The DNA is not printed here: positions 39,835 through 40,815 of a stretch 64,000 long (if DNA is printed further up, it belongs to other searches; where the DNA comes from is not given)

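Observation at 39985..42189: RNA-ligase-like / small S24-like / MoxR AAA+ three-gene cluster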

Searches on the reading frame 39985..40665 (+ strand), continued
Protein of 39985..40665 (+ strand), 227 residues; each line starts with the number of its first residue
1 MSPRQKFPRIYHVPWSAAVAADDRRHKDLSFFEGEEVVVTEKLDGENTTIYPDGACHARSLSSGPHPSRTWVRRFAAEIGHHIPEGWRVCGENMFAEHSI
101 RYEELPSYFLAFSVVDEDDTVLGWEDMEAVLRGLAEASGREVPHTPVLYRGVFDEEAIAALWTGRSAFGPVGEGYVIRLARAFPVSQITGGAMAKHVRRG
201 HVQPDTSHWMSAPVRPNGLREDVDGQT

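Call 21: search_solved_structures(query=A1, max_evalue=10, show_alignments=3)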
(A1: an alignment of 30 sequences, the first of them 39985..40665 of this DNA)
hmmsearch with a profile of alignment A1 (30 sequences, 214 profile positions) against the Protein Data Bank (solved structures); distinct sequences matched with E-value up to 10: 27.
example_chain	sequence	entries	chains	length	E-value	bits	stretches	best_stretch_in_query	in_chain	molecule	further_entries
3qwu_A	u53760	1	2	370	0.048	16.2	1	85-174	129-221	DNA ligase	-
5cot_A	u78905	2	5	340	0.06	15.9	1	20-183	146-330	Naegleria gruberi RNA ligase | RNA ligase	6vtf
6vt5_A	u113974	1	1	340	0.06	15.9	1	20-183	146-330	RNA Ligase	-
6vt3_A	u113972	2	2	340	0.075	15.5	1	20-182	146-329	RNA Ligase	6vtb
6vt9_A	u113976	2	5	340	0.079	15.5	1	20-183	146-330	RNA ligase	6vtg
6vt4_A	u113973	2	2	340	0.09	15.3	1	28-183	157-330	RNA Ligase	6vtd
6vt8_A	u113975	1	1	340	0.47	12.9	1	20-179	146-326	RNA Ligase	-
5b29_A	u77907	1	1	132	0.51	12.8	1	18-53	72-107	Fatty acid-binding protein, heart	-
5b28_A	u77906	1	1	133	0.52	12.8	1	18-53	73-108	Fatty acid-binding protein, heart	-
1g5w_A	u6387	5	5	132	0.53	12.8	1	18-53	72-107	FATTY ACID-BINDING PROTEIN | MUSCLE FATTY ACID BINDING PROTEIN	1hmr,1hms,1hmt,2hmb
3wvm_A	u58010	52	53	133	0.53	12.8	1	18-53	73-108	Fatty acid-binding protein, heart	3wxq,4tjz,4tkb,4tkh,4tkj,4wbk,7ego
9lvq_A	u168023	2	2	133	0.53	12.8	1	18-53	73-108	Fatty acid-binding protein, heart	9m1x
5ce4_A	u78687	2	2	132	0.54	12.7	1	18-53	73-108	Fatty acid-binding protein, heart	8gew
7v2g_A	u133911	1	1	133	0.54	12.7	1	18-53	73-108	Fatty acid-binding protein, heart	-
5b27_A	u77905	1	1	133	0.54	12.7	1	18-53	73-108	Fatty acid-binding protein, heart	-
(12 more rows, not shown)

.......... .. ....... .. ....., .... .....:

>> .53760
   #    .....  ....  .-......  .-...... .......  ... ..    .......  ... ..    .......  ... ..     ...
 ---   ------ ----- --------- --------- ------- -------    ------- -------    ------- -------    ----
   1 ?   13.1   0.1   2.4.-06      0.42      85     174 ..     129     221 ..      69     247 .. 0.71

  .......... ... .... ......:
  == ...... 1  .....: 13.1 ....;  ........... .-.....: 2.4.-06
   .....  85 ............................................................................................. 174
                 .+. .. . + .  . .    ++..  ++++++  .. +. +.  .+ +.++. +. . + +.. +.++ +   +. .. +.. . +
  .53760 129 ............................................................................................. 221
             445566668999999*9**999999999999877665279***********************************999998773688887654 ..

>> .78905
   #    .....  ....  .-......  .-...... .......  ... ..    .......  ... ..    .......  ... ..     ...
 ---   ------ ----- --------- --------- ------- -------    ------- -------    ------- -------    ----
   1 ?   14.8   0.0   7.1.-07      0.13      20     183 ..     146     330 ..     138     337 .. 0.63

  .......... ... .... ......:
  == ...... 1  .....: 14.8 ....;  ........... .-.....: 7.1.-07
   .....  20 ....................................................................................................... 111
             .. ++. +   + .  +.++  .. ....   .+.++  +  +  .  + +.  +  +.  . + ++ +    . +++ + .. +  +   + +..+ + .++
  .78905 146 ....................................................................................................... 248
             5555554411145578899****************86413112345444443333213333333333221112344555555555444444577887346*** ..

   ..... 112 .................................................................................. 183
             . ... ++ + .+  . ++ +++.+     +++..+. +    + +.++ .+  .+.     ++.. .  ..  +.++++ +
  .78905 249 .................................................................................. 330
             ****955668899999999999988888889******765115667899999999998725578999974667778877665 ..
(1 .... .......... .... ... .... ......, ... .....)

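Call 25: find_related_loci(query=A1, collection=genome_contigs, flank=8000)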
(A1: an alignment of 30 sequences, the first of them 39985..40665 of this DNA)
Query A1 (227 aa) in genome_contigs; peptide patterns used: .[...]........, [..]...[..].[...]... (x = any residue, [..] = any of these).
600 stretches matched a pattern (row limit reached: there are more); 588 encode a relative of the query (tblastn E <= 1e-3); the best 80 are kept; 80 distinct loci.
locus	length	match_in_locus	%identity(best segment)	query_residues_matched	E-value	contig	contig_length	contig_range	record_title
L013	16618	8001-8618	50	6-220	2e-64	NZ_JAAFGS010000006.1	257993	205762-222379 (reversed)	Saccharibacillus alkalitolerans strain VR-M41 6, whole genome shotgun sequence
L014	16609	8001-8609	56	4-219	3e-64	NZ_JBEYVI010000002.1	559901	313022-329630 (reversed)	Streptomyces sp. NPDC047061 NPDC047061_48_B7.ctg-0002, whole genome shotgun sequence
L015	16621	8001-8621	49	6-221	2e-63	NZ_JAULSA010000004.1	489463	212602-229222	Saccharibacillus sp. CPCC 101409 Scaffold4, whole genome shotgun sequence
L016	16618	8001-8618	50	5-219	3e-63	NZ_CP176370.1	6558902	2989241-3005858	Brevibacillus fortis strain LJQJ21 chromosome, complete genome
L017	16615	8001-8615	55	2-219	5e-63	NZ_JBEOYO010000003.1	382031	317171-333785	Streptomyces sp. NPDC001868 NPDC001868_37_A6.ctg-0003, whole genome shotgun sequence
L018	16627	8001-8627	50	2-219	4e-63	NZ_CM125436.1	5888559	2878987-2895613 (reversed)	Brevibacillus fluminis strain SLAM_AEPS10 chromosome, whole genome shotgun sequence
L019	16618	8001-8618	54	1-219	1e-62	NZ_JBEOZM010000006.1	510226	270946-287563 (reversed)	Streptomyces sp900105755 strain NPDC001694 NPDC001694_10_B1.ctg-0006, whole genome shotgun sequence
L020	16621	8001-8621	53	4-219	9e-63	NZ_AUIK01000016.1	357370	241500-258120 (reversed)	Solirubrobacter soli DSM 22325 G569DRAFT_scaffold00010.10_C, whole genome shotgun sequence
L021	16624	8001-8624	48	5-221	2e-62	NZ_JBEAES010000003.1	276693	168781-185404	Brevibacillus sp. FIR094 NODE_3_length_276693_cov_128.629830, whole genome shotgun sequence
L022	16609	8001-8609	54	4-219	1e-62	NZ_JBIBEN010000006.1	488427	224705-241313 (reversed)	Streptomyces sp. NPDC012510 NPDC012510_191_E2.ctg-0006, whole genome shotgun sequence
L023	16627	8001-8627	49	2-219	1e-62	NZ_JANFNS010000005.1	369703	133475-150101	Saccharibacillus sp. JS10 NODE_5_length_369703_cov_39.264429, whole genome shotgun sequence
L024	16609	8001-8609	56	4-219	5e-62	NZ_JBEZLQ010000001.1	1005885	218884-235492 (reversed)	Streptomyces sp. NPDC048277 NPDC048277_31_C6.ctg-0001, whole genome shotgun sequence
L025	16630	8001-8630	48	1-219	1e-61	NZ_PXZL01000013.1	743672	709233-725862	Brevibacillus formosus strain NRRL NRS-863 N863_contig_13, whole genome shotgun sequence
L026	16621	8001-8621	48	4-219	8e-62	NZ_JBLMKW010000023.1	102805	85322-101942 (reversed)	Paenibacillus azoreducens strain KCTC 3829 23, whole genome shotgun sequence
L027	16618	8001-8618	54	1-219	1e-61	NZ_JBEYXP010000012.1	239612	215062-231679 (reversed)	Streptomyces sp. NPDC046862 NPDC046862_73_H12.ctg-0012, whole genome shotgun sequence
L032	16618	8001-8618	53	1-219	3e-61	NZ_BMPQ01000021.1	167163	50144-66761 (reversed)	Streptomyces flaveus strain JCM 3035 sequence021, whole genome shotgun sequence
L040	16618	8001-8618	47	6-220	1e-60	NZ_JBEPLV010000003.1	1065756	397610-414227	Paenibacillus favisporus strain DSM 17253 Ga0480242_03, whole genome shotgun sequence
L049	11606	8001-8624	51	1-219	3e-60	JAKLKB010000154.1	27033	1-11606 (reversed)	MAG: Myxococcota bacterium isolate MAG.451 MAG.451-scaffold_2302, whole genome shotgun sequence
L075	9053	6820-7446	50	1-220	5e-59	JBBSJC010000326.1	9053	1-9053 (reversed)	MAG: Polyangiales bacterium isolate LS4_concoct.218 LS4_concoct.218_K_244392_L_9053_cov_10.0034, whole genome shotgun se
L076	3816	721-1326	52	4-219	3e-59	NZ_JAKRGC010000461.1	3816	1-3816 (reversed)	Streptomyces sp. OfavH-34-F NODE_461_length_3816_cov_18.555435, whole genome shotgun sequence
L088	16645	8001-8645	48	3-220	2e-58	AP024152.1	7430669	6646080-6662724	Abditibacteriota bacterium IAD-21 DNA, complete genome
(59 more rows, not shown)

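Call 40: predict_structure(alignment_id=A1)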
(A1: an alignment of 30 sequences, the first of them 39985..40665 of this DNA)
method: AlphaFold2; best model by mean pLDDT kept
length: 227 residues; sequences in the alignment: 30
mean_pLDDT: 91.9   pTM: 0.90
mean pLDDT of the five models: 91.9, 91.1, 87.5, 87.1, 85.3
residues with pLDDT >= 90: 176; 70-90: 39; 50-70: 10; < 50: 2
segments of 3 or more residues with pLDDT < 50: none
pLDDT, mean of each block of 10 residues (from residue 1): 87 87 90 98 95 92 80 96 98 92 96 98 98 98 98 98 96 97 97 94 67 87 66
secondary structure, 60 per line:
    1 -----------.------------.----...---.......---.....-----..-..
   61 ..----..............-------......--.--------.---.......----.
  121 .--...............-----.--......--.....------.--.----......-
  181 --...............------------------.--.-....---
elements in order: E36-42 E46-50 H59-62 H67-80 E88-93 E109-115 H124-138 E147-152 H155-159 E174-179 H185-192 E193-197 H221-224

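Call 45: fold_search(model_id=the predicted structure, library=pdb)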
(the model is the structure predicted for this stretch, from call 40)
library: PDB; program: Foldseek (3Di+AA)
matches with E <= 10: 306; with E <= 0.001: 41
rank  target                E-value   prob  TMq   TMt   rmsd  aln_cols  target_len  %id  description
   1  6vt4                  3.6e-07  1.00  0.58  0.41   3.7       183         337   21  Naegleria gruberi RNA ligase R149A mutant apo (released 2020-04-08)
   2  6vt5                  6.3e-07  1.00  0.57  0.40   3.8       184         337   23  Naegleria gruberi RNA ligase R4a K121A mutant apo (released 2020-04-08)
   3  6vtf_A                6.8e-07  1.00  0.55  0.38   4.0       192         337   20  Naegleria gruberi RNA ligase with PPi (released 2020-04-08)
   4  6vt8                  8.7e-07  1.00  0.57  0.40   3.7       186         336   21  Naegleria gruberi RNA ligase E312A mutant with AMP and Mn (released 2020-04-08)
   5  5cot                  8.7e-07  1.00  0.56  0.39   3.8       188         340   22  Structure and mechanism of a eukaryal nick-sealing RNA ligase (released 2015-10-28)
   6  6vt0                  9.2e-07  1.00  0.54  0.38   3.8       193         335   19  Naegleria gruberi RNA ligase K170A mutant apo (released 2020-04-08)
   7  5cou                  1.2e-06  1.00  0.54  0.37   4.0       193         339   19  Structure and mechanism of a eukaryal nick-sealing RNA ligase K170M+ATP (released 2015-10-28)
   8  6vt1_A                2.4e-06  1.00  0.59  0.41   3.5       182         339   21  Naegleria gruberi RNA ligase D172A mutant apo (released 2020-04-08)
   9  6vte                  2.4e-06  1.00  0.55  0.39   3.9       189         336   21  Naegleria gruberi RNA Ligase K170M mutant with AMP and Mn (released 2020-04-08)
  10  6vt9                  2.7e-06  1.00  0.55  0.38   3.8       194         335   19  Naegleria gruberi RNA ligase E227A mutant with ATP and Mn (released 2020-04-08)
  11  6vtg_A                2.7e-06  1.00  0.54  0.38   4.2       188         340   20  Naegleria gruberi RNA ligase E227A mutant apo (released 2020-04-08)
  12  6vtd                  3.2e-06  1.00  0.55  0.38   4.0       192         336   20  Naegleria gruberi RNA ligase R149A mutant with ATP and Mn (released 2020-04-08)
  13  6vt3                  3.2e-06  1.00  0.52  0.36   4.6       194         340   20  Naegleria gruberi RNA ligase K326A mutant apo (released 2020-04-08)
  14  1xdn                  2.0e-05  1.00  0.45  0.39   7.8       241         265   18  High resolution crystal structure of an editosome enzyme from trypanosoma brucei: RNA editing ligase 1 (released 2004-12-07)
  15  2hvr_A                4.7e-05  1.00  0.53  0.40   9.4       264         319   15  Structure of T4 RNA Ligase 2 with Nicked 5'-Adenylated nucleic acid duplex containing a 3'-deoxyribonucleotide at the  (released 2006-10-17)
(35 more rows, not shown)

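Call 56: search_protein_families(library=pfam, proteins=[L049:8555-10204:+, L049:10259-11305:+, L049:6434-7165:+, L049:7205-7732:-, L049:1078-2877:-], max_evalue=0.05)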
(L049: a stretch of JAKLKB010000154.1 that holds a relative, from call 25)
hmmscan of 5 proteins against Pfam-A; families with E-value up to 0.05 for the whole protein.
L049:8555-10204:+ (550 aa): 10 families
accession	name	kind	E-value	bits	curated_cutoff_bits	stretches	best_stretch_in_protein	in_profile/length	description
PF13671.12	AAA_33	-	1e-28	100.9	27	1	387-514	1-141/143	AAA domain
PF01966.28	HD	-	4.1e-08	33.9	22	1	151-249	1-90/116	HD domain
PF24391.1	HD-CE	-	2.8e-05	24.4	27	1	154-251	11-153/263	HD-CE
PF08433.16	KTI12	-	0.0003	20.8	22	1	387-507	3-131/271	Chromatin associated protein KTI12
PF03193.22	RsgA_GTPase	-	0.00054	20.3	30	1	379-420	100-140/174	RsgA GTPase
PF13191.12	AAA_16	-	0.0024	18.9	32.6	1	372-406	11-45/167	AAA ATPase domain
PF13401.12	AAA_22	-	0.0034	18.1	27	0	386-460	6-65/130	AAA domain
PF00005.33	ABC_tran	-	0.0082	17.2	25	1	384-445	10-73/137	ABC transporter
PF13555.12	AAA_29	-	0.0088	16.2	27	1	384-402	22-39/61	P-loop containing region of AAA domain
PF25199.1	nSTAND_NTPase5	-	0.045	14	34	0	373-490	28-137/145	Novel STAND NTPase 5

L049:10259-11305:+ (349 aa): 2 families
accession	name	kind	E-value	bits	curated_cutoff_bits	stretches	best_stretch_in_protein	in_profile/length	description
PF09414.15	RNA_ligase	-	2e-18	67.5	27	1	33-224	2-162/171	RNA ligase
PF18043.6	T4_Rnl2_C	-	3.4e-07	30.9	27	1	273-334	14-72/82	T4 RNA ligase 2 C-terminal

L049:6434-7165:+ (244 aa): 1 family
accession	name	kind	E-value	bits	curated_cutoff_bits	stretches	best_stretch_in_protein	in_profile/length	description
PF10677.15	DUF2490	-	2.8e-38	131.9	29.8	1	43-232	3-185/186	Protein of unknown function (DUF2490)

L049:7205-7732:- (175 aa): 1 family
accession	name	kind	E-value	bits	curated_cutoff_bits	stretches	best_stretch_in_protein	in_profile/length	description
PF11008.14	DUF2846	-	0.00036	21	34.3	1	71-124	29-79/92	Protein of unknown function (DUF2846)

L049:1078-2877:- (600 aa): 3 families
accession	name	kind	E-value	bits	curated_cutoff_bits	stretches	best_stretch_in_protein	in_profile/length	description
PF00092.34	VWA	-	1.7e-05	25.6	23.8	1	437-548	3-126/174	von Willebrand factor type A domain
PF13519.12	VWA_2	-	2.9e-05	25.1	27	1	438-532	3-106/107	von Willebrand factor type A domain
PF11775.14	CobT_C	-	4.8e-05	23.5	21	0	423-465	2-44/220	Cobalamin biosynthesis protein CobT VWA domain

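Call 58: find_related_loci(query=A1, collection=viral_contigs, flank=6000)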
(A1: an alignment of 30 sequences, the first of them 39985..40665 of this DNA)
Query A1 (227 aa) in viral_contigs; peptide patterns used: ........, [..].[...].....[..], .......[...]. (x = any residue, [..] = any of these).
558 stretches matched a pattern; 529 encode a relative of the query (tblastn E <= 1e-3); the best 80 are kept; 80 distinct loci.
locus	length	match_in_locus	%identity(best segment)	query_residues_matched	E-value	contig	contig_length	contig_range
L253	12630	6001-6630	52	4-219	7e-67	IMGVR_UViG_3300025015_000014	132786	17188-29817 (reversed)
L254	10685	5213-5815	53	6-221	8e-66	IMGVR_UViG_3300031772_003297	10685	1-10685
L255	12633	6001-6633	48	2-221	8e-64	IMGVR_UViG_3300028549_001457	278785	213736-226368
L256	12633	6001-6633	48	2-221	8e-64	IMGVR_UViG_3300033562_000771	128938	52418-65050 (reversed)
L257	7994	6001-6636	49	1-219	1e-62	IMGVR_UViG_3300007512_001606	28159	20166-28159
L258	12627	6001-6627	49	5-222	2e-62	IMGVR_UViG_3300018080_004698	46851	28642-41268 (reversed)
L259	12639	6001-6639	49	1-220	4e-62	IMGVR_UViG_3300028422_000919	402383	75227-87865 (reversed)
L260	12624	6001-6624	45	1-219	7e-62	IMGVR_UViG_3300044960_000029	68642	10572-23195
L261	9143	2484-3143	49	4-226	5e-62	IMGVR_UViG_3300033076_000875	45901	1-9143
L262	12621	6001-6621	49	4-220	2e-61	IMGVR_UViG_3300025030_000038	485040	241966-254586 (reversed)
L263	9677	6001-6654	47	1-220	4e-61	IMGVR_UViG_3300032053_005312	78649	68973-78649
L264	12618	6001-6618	50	6-221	5e-61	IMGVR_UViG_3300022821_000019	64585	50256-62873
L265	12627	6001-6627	50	6-218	1e-60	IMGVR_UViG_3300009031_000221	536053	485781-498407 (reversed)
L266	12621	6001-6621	47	6-222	5e-60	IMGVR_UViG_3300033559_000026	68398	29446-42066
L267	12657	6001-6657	46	1-221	5e-60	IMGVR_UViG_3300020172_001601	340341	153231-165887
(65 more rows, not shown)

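Call 62: search_protein_families(library=pfam, proteins=[L040:7011-7976:+, L032:9672-12563:+, L076:718-2439:+, L004:8204-8962:+], max_evalue=0.001)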
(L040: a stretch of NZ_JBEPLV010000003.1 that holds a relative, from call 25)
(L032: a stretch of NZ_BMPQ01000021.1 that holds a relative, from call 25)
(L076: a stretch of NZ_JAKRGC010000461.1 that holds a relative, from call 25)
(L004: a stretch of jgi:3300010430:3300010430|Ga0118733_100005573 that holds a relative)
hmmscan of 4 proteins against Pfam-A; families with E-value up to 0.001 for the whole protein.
L040:7011-7976:+ (322 aa): 4 families
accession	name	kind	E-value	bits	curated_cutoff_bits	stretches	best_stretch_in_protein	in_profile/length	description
PF13671.12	AAA_33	-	2.3e-26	93.2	27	1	8-136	2-143/143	AAA domain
PF08433.16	KTI12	-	1.2e-05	25.5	22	1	9-140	5-144/271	Chromatin associated protein KTI12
PF01966.28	HD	-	2.6e-05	24.9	22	1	203-288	3-88/116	HD domain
PF01591.24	6PF2K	-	9.8e-05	22.2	27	0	69-94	95-120/223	6-phosphofructo-2-kinase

L032:9672-12563:+ (964 aa): 5 families
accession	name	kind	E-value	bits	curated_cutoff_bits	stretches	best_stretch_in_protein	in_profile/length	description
PF13563.12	2_5_RNA_ligase2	-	4.1e-31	108.5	27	1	393-539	1-152/152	2'-5' RNA ligase superfamily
PF04457.17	MJ1316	-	8.6e-19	68.5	26.3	1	1-65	1-75/75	MJ1316 RNA cyclic group end recognition domain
PF03372.29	Exo_endo_phos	-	1.1e-17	65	24.5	1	123-356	1-225/225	Endonuclease/Exonuclease/phosphatase family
PF04928.22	PAP_central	-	1.9e-08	34.6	27.1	1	738-803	2-67/146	Poly(A) polymerase central domain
PF22600.2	MTPAP-like_central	-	6.7e-05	23.4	27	1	604-690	24-118/139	Poly(A) RNA polymerase, mitochondrial-like, central palm domain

L076:718-2439:+ (574 aa): 2 families
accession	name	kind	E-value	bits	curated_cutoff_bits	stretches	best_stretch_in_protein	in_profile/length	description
PF09414.15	RNA_ligase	-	1.7e-33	116.6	27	1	34-182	2-171/171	RNA ligase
PF13671.12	AAA_33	-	5.4e-17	62.9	27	1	425-553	1-143/143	AAA domain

L004:8204-8962:+ (253 aa): 1 family
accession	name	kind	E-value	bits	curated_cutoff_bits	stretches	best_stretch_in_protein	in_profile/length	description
PF10127.15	RlaP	-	2.3e-35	122.9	23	1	25-247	25-249/249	RNA repair pathway DNA polymerase beta family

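Call 64: search_protein_families(library=padloc, proteins=[window:39985-40665:+], max_evalue=0.001)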
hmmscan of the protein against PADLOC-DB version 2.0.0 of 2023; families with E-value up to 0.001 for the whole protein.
window:39985-40665:+ (227 aa): 0 families
